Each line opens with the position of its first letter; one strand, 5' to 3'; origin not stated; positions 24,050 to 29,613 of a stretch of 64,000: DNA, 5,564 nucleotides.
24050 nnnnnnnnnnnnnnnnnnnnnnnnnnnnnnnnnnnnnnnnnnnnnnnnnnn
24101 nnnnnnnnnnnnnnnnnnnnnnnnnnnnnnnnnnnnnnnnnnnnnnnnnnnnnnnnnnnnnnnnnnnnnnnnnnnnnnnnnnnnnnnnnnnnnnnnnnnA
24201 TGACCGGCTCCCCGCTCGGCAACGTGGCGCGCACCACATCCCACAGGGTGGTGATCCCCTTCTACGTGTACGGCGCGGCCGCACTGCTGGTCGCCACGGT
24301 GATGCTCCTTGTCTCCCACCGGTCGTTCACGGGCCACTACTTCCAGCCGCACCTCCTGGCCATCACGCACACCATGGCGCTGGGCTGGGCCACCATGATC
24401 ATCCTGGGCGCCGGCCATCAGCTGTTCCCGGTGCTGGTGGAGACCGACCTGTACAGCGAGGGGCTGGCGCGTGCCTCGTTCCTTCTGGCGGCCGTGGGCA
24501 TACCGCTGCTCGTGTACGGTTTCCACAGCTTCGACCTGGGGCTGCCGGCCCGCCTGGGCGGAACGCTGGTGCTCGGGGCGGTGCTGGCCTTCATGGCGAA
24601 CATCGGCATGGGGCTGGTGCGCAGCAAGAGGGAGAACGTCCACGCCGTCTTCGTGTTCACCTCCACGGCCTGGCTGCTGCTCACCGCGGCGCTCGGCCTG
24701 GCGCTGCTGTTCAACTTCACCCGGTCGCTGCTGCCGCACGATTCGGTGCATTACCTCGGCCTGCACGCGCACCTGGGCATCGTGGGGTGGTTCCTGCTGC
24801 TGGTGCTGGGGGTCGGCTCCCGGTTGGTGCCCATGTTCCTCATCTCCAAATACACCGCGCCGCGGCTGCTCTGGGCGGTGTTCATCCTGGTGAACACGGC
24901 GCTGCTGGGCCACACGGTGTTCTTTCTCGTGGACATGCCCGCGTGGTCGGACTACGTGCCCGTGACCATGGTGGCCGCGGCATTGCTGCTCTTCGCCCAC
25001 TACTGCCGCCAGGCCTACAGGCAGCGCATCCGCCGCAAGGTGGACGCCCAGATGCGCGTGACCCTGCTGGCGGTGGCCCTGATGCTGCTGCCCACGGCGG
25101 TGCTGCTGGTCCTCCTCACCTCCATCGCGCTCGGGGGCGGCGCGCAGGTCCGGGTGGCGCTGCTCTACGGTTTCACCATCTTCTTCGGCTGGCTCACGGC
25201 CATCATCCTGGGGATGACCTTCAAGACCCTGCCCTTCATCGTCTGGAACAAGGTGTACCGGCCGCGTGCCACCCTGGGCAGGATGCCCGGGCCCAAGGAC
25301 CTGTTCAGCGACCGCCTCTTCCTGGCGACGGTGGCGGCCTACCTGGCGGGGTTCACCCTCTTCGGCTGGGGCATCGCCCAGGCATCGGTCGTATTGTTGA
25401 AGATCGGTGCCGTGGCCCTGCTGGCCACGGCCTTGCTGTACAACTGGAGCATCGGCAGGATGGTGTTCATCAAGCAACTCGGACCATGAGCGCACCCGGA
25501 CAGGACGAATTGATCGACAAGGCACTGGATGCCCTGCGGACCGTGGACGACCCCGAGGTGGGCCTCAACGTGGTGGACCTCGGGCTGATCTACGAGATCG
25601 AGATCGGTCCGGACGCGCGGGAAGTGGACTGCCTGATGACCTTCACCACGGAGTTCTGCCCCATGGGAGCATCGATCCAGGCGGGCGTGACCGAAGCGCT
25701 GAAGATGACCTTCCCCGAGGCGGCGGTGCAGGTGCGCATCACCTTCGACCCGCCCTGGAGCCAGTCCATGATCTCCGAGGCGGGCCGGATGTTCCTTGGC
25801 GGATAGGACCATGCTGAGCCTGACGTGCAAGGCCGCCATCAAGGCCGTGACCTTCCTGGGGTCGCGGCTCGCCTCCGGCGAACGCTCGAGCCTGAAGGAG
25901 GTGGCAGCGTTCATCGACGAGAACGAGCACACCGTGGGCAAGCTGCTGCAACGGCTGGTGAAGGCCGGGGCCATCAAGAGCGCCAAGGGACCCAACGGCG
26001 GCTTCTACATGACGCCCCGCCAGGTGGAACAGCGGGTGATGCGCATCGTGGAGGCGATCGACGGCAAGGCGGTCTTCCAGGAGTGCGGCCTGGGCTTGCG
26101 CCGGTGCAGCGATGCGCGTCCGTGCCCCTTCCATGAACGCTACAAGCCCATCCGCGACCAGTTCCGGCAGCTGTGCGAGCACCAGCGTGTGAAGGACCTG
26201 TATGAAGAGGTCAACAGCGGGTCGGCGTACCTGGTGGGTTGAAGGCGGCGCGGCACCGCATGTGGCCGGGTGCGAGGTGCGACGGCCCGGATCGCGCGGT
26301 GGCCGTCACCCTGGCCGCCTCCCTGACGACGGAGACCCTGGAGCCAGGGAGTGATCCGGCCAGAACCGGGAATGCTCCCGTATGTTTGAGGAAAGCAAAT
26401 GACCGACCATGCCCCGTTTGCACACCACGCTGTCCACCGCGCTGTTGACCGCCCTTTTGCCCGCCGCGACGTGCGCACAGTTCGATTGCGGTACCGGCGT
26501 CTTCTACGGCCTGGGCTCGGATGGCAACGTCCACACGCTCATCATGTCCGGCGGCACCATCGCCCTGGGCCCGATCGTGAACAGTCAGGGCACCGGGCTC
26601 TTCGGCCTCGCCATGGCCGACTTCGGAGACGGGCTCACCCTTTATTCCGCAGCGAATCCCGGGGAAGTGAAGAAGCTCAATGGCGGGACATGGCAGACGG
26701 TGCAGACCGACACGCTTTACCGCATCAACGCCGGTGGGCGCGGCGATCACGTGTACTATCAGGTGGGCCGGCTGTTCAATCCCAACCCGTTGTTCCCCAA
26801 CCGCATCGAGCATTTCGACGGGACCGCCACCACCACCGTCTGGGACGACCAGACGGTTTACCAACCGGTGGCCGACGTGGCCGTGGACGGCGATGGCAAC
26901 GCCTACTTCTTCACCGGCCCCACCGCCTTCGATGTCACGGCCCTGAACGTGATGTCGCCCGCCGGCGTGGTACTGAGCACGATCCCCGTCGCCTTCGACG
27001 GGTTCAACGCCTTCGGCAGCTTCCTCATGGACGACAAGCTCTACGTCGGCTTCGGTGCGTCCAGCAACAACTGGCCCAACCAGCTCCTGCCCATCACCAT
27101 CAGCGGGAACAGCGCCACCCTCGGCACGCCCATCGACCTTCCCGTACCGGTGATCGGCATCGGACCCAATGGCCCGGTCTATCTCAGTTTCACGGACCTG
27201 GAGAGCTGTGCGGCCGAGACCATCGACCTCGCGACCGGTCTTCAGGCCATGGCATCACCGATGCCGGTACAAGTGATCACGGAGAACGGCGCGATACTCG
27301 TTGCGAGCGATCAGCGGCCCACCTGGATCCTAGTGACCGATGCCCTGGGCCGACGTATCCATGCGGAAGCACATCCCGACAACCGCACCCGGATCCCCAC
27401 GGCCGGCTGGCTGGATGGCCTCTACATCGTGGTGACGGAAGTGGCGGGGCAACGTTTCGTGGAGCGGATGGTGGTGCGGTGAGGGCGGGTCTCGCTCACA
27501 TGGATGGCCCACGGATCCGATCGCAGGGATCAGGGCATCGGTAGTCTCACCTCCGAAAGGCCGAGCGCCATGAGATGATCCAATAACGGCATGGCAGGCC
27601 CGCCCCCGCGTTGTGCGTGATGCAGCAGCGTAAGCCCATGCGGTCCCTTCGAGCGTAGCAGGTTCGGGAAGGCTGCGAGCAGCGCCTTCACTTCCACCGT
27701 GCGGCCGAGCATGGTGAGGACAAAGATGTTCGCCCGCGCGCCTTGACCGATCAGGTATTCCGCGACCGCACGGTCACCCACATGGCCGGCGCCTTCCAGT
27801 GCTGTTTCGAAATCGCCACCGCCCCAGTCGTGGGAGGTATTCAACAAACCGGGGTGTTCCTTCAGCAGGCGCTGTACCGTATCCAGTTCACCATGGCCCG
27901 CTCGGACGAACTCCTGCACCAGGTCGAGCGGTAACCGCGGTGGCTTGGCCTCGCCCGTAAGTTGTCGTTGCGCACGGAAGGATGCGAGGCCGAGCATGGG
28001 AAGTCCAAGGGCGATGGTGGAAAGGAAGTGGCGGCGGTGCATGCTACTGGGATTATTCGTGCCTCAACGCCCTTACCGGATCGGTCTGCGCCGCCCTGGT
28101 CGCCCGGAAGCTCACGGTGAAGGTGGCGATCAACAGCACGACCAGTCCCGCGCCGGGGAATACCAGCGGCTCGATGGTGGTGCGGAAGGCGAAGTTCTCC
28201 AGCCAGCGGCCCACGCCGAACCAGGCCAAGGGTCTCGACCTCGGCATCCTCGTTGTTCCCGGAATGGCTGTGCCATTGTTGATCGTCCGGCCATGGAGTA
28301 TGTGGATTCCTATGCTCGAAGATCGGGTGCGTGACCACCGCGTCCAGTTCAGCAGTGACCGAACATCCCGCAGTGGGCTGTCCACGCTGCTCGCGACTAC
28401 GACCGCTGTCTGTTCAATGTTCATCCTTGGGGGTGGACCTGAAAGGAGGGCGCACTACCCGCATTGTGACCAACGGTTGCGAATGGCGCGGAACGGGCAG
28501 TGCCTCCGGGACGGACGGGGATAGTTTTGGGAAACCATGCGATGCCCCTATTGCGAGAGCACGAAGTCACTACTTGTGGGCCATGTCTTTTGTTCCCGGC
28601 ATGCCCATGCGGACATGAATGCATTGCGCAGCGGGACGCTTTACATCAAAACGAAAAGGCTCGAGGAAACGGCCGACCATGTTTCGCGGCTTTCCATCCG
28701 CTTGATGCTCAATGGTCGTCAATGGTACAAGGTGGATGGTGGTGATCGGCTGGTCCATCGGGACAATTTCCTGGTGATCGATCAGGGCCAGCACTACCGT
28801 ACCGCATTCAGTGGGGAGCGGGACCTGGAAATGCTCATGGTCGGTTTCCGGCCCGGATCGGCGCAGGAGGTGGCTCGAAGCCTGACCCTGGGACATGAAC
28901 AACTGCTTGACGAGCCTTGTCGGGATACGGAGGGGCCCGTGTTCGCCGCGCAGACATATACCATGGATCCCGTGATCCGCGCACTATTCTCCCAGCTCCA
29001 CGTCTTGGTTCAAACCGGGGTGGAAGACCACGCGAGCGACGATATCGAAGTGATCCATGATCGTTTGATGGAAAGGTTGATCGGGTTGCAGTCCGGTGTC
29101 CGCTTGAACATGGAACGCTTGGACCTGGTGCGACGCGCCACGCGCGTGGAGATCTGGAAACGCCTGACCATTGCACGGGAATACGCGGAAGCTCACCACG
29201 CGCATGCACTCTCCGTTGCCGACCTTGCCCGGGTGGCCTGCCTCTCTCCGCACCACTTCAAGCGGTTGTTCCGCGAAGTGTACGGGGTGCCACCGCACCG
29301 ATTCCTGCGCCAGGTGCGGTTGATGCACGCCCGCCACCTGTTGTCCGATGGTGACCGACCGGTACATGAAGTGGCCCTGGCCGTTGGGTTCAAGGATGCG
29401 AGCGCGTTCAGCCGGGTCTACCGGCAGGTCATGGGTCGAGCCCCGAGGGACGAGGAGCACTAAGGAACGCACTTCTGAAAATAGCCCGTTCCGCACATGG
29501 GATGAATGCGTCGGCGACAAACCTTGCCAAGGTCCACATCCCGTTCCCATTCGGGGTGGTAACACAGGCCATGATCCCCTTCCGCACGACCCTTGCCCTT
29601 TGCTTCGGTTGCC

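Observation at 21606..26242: Putative nitrosative/iron-centre-repair cluster with an unusual DUF2249x3-RIC fusion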

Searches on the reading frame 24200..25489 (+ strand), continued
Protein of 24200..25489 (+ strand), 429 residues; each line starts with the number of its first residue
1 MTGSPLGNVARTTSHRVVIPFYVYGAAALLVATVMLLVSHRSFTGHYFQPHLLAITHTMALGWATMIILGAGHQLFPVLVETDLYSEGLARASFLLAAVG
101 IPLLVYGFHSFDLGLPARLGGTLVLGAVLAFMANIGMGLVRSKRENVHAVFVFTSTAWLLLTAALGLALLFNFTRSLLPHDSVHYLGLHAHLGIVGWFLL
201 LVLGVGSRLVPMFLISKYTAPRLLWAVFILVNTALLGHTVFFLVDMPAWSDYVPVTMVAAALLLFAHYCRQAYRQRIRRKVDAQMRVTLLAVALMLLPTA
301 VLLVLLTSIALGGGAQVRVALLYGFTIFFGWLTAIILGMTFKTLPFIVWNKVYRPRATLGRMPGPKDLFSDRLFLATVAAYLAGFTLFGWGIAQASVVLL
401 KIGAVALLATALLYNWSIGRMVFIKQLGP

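Call 66: find_encoding_contigs(protein=P0503, flank=6000, max_places=1)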
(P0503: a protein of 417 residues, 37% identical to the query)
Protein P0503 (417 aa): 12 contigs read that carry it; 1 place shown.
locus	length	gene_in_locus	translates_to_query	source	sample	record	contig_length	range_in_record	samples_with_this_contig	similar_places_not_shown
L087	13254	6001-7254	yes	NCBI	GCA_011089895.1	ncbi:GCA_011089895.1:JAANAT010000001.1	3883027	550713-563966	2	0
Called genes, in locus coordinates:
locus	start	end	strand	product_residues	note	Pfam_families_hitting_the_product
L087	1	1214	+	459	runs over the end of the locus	-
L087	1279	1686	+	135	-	-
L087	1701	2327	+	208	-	-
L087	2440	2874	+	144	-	PF02082:Rrf2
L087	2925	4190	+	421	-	-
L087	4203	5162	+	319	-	PF10006:DUF2249, PF04405:ScdA_N, PF01814:Hemerythrin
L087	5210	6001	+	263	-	PF08984:DUF1858, PF10006:DUF2249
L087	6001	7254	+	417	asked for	-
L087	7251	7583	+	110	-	PF01883:FeS_assembly_P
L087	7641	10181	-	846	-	PF00317:Ribonuc_red_lgN (weak), PF02867:Ribonuc_red_lgC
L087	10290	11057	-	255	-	PF12679:ABC2_membrane_2 (weak)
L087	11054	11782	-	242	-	PF02463:SMC_N (faint), PF13476:AAA_23 (weak), PF00005:ABC_tran, PF13304:AAA_21 (weak)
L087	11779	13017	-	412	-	PF13229:Beta_helix (weak), PF05048:NosD, PF13229:Beta_helix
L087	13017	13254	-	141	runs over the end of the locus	PF05573:NosL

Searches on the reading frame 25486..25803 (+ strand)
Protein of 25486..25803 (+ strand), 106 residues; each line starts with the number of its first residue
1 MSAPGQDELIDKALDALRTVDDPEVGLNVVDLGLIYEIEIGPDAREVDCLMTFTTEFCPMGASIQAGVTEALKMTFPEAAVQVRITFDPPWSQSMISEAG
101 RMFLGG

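Call 3: search_protein_families(library=pfam, proteins=[window:25486-25803:+], max_evalue=0.01)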
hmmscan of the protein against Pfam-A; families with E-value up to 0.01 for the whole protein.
seq(106 aa): 1 family
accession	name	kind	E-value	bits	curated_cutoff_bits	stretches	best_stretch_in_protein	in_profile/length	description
PF01883.24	FeS_assembly_P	-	8.2e-13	48.9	23.5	1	12-83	3-71/73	Iron-sulfur cluster assembly protein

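Call 4: search_protein_families(library=ncbifam, proteins=[window:25486-25803:+], max_evalue=0.01)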
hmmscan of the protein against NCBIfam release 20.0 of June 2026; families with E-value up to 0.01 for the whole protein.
seq(106 aa): 4 families
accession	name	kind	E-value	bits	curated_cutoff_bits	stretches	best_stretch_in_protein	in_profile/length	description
TIGR03406.1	FeS_long_SufT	hypoth_equivalog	1.5e-23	83.4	202.6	1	8-105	73-173/174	putative Fe-S cluster assembly protein SufT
TIGR02945.1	SUF_assoc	equivalog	4e-22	78.5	143.4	1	10-104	3-96/99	SUF system Fe-S cluster assembly protein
NF041868.1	paad_haloarch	equivalog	6.4e-17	61.8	180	1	11-102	29-118/127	1,2-phenylacetyl-CoA epoxidase subunit PaaD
TIGR02159.1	PA_CoA_Oxy4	equivalog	3e-10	40.6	108.15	1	20-102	1-81/146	1,2-phenylacetyl-CoA epoxidase subunit PaaD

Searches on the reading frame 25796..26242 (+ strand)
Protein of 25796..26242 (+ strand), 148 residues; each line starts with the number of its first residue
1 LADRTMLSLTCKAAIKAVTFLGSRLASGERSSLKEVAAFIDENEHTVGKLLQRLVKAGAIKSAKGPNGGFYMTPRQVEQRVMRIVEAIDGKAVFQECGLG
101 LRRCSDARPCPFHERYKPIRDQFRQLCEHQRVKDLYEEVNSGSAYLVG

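Call 3: search_protein_families(library=pfam, proteins=[window:25796-26242:+], max_evalue=0.01)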
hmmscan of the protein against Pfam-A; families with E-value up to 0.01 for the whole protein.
window:25796-26242:+ (148 aa): 2 families
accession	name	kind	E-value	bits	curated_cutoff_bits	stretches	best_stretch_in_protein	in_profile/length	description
PF02082.26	Rrf2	-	2.5e-18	66.9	30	1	11-137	5-131/132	Iron-dependent Transcriptional regulator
PF03444.21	HrcA_DNA-bdg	-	0.00015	21.8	21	1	34-74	27-67/79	Winged helix-turn-helix transcription repressor, HrcA DNA-binding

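Call 4: search_protein_families(library=ncbifam, proteins=[window:25796-26242:+], max_evalue=0.01)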
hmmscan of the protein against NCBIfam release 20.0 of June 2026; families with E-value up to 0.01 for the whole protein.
window:25796-26242:+ (148 aa): 7 families
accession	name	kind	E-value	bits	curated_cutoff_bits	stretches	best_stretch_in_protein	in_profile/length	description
TIGR00738.1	rrf2_super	superfamily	1.5e-15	57.2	73.3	1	7-136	3-131/132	Rrf2 family transcriptional regulator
TIGR02944.1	suf_reg_Xantho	equivalog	3.9e-13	49.9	110.65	1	28-134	23-129/130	SUF system Fe-S cluster assembly regulator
TIGR02010.1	IscR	equivalog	6.4e-09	35.7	207.55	1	47-138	42-132/135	Fe-S cluster assembly transcriptional regulator IscR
NF047409.1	Cys_reg_CymR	equivalog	2.5e-05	24.4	195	1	30-140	25-128/139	cysteine metabolism transcriptional regulator CymR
NF008240.0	PRK11014.1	equivalog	0.00019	21.5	182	1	14-139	10-131/141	nitric oxide-sensing transcriptional repressor NsrR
NF008886.0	PRK11920.1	equivalog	0.00036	20.2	193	1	27-98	21-92/153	iron-responsive transcriptional regulator RirA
NF008110.0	PRK10857.1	equivalog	0.00058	19.7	275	1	48-133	43-127/164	Fe-S cluster assembly transcriptional regulator IscR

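Call 36: search_solved_structures(query=window:25811-26239:+, max_evalue=0.001, show_alignments=3)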
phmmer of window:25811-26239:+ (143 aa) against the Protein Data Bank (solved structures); distinct sequences matched with E-value up to 0.001: 2.
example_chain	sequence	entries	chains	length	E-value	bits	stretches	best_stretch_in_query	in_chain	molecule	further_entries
6y45_A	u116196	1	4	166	9.7e-05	25.7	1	31-88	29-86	Rrf2 family transcriptional regulator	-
6hsd_A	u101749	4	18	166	0.00016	25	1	32-88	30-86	Rrf2 family transcriptional regulator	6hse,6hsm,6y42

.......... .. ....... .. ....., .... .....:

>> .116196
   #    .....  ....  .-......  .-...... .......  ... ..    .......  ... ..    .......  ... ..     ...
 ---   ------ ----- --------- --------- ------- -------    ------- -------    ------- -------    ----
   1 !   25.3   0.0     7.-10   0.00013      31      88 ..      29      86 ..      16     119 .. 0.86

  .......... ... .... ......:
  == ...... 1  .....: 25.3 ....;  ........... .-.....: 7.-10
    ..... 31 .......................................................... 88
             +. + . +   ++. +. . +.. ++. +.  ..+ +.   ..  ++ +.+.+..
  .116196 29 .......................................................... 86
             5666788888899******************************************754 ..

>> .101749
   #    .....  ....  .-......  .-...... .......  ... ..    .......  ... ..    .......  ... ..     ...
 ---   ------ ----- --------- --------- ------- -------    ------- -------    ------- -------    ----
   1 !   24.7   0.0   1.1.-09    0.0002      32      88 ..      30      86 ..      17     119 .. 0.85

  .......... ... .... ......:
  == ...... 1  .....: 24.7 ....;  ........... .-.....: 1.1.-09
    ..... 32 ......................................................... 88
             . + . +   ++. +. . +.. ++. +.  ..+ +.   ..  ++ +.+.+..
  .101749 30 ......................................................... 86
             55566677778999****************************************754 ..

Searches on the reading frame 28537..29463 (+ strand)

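Call 60: search_protein_families(library=pfam, proteins=[window:28537-29463:+], max_evalue=0.001)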
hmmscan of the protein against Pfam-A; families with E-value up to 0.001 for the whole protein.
window:28537-29463:+ (308 aa): 4 families
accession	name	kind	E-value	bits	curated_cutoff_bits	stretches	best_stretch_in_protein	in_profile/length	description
PF12833.13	HTH_18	-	2.6e-24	85.8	33.6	1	230-305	1-76/80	Helix-turn-helix domain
PF00165.29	HTH_AraC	-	6.3e-15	55.3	26.6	2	222-257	6-41/42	Bacterial regulatory helix-turn-helix proteins, AraC family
PF02311.25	AraC_binding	-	5.4e-07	29.8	21.1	1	51-169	23-124/135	AraC-like ligand binding domain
PF14525.12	AraC_binding_2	-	0.00082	19.6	27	0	20-158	24-144/173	AraC-binding-like domain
